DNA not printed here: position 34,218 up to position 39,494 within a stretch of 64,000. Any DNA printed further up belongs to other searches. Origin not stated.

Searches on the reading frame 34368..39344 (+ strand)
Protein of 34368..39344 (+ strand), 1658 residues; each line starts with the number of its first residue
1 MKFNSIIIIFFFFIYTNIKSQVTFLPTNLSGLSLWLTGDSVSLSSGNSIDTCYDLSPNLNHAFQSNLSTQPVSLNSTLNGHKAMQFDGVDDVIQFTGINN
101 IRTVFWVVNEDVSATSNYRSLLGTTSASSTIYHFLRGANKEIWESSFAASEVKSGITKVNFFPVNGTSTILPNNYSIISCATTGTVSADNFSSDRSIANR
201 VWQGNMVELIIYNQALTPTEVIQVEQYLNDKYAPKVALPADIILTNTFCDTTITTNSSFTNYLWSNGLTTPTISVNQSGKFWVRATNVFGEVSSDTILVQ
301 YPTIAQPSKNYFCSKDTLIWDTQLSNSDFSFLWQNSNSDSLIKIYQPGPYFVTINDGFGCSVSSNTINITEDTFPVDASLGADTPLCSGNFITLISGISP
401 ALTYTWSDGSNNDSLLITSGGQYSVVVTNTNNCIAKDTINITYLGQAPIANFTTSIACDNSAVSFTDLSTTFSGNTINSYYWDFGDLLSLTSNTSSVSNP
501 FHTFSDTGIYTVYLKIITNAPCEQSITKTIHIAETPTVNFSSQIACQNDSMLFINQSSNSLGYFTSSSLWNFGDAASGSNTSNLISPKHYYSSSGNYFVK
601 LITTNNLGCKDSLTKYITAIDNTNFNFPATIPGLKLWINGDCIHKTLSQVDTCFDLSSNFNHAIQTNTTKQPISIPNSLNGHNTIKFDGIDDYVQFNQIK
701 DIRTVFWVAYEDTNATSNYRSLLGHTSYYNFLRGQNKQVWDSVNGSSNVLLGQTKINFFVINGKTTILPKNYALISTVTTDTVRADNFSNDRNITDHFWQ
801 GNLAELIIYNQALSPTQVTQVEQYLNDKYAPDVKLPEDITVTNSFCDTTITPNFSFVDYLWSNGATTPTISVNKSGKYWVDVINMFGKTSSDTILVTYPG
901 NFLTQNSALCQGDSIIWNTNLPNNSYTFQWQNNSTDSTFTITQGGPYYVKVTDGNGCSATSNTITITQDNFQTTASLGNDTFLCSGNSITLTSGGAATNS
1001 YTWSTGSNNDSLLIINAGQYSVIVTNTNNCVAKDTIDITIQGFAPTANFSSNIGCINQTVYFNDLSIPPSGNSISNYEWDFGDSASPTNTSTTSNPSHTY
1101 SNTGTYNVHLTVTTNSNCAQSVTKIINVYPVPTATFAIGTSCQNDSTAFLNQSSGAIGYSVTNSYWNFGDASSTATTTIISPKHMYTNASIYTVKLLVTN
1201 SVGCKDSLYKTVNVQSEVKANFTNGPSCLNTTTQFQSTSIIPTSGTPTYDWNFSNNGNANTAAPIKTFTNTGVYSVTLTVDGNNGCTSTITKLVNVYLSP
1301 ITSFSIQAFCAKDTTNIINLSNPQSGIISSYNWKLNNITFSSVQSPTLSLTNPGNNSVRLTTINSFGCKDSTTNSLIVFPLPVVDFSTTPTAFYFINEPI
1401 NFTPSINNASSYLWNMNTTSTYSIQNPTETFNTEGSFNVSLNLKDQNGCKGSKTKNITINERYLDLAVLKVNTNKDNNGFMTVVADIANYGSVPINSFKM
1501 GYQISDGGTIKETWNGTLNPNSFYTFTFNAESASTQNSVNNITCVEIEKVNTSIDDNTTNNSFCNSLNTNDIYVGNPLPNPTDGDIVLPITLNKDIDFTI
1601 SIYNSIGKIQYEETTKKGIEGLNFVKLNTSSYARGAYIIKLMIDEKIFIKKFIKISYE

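Call 47: search_protein_families(library=pfam, proteins=[window:34368-39344:+], max_evalue=0.0001)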
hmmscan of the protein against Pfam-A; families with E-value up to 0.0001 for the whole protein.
window:34368-39344:+ (1658 aa): 4 families
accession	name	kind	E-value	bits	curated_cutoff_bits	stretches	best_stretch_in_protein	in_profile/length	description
PF18911.6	PKD_4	-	3.1e-66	219.8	27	6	1044-1126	3-81/85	PKD domain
PF00801.26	PKD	-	2.6e-29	101.5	23.5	1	1054-1125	11-78/80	PKD domain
PF08329.16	ChitinaseA_N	-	1.1e-09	38.5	21.2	0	1427-1478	75-127/133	Chitinase A, N-terminal domain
PF18962.6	Por_Secre_tail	-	1.7e-07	31.9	27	1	1579-1653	3-74/75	Secretion system C-terminal sorting domain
